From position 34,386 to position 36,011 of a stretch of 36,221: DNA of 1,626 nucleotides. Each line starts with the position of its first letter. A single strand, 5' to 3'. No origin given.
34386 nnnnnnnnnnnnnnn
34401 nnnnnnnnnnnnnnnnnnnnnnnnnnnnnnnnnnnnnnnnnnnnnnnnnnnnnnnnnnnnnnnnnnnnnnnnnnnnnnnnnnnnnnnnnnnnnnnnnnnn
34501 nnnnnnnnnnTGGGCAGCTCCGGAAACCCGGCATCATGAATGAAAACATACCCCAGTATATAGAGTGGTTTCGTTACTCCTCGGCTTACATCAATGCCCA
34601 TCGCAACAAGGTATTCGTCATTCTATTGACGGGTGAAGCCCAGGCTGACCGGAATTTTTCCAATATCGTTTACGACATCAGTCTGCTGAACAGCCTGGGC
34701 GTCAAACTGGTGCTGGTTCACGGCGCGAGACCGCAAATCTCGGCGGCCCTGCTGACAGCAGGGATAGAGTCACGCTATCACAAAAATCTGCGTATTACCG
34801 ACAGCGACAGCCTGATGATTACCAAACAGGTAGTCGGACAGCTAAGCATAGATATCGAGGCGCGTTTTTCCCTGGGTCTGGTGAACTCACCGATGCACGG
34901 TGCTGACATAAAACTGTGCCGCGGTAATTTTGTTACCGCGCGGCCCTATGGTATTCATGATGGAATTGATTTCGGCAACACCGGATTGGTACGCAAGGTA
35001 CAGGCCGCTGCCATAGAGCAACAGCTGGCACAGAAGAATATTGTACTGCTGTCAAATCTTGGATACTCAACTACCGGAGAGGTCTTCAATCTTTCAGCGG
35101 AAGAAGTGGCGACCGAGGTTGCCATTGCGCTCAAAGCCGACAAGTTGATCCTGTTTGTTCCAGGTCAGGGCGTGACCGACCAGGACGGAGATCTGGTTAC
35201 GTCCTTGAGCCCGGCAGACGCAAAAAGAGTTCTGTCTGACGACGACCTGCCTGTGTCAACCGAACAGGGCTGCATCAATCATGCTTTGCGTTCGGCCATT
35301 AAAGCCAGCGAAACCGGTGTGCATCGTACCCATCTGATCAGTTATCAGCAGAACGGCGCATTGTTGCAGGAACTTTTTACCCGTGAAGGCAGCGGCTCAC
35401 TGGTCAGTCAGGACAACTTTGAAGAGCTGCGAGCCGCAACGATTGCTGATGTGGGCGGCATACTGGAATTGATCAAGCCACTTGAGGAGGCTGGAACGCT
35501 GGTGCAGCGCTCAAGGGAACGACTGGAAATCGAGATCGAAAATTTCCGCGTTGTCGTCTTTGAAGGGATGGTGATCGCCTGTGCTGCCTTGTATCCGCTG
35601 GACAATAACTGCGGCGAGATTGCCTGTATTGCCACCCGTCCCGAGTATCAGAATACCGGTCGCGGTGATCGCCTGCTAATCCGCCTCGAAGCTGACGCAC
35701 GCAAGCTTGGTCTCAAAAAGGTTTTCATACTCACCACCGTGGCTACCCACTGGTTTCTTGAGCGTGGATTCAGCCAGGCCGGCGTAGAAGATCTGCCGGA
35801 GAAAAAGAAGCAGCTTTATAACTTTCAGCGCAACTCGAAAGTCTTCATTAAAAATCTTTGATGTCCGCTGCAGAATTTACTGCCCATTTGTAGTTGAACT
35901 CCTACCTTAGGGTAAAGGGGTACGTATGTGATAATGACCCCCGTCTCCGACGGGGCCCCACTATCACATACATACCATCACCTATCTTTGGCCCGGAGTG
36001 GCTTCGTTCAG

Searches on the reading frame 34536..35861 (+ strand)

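Call 27: search_protein_families(library=pfam, proteins=[window:34536-35861:+], max_evalue=0.0001)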
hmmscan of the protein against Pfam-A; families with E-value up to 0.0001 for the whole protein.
window:34536-35861:+ (441 aa): 3 families
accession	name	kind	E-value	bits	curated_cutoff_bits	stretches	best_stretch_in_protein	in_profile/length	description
PF00696.33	AA_kinase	-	5e-24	85.8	24.9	1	27-268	3-233/234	Amino acid kinase family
PF00583.31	Acetyltransf_1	-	1.2e-10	42.1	20.7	1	333-407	31-111/116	Acetyltransferase (GNAT) family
PF13508.13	Acetyltransf_7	-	2e-07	31.7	27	1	337-413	5-83/84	Acetyltransferase (GNAT) domain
